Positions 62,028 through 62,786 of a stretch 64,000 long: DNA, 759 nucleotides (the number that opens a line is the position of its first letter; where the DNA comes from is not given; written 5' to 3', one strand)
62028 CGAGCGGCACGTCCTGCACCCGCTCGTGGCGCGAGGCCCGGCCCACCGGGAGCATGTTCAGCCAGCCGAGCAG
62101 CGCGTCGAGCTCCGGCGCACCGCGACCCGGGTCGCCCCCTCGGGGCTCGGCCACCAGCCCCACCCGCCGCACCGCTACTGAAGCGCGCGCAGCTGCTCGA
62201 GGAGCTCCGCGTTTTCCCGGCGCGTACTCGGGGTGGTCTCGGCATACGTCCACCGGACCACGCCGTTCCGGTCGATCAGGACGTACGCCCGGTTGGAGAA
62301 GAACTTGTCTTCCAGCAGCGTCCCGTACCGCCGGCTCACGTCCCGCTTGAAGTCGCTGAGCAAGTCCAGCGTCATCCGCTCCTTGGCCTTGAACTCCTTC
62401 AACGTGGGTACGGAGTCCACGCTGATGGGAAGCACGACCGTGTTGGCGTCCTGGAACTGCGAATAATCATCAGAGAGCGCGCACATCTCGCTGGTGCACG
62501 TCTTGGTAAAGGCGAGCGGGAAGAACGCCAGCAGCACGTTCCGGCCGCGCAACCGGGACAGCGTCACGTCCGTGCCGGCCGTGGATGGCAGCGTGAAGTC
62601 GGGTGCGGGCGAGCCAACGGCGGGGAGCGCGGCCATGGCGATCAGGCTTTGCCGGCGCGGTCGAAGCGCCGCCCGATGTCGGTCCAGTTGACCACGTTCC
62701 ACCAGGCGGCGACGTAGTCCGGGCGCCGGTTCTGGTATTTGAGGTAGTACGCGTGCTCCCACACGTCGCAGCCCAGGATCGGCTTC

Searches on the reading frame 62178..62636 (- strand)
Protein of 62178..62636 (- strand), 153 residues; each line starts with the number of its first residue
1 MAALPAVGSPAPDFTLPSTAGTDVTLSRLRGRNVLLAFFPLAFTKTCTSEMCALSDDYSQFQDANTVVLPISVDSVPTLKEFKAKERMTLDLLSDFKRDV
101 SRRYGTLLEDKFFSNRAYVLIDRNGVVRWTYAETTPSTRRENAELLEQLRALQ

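Call 55: search_protein_families(library=pfam, proteins=[window:62178-62636:-], max_evalue=0.0001)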
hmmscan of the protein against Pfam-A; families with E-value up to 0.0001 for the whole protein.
seq(153 aa): 2 families
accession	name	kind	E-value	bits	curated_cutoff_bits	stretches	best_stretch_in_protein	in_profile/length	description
PF00578.27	AhpC-TSA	-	3.4e-35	121.1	26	1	7-129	1-123/124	AhpC/TSA family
PF08534.16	Redoxin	-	1.3e-23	83.9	26.6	1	7-143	2-142/148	Redoxin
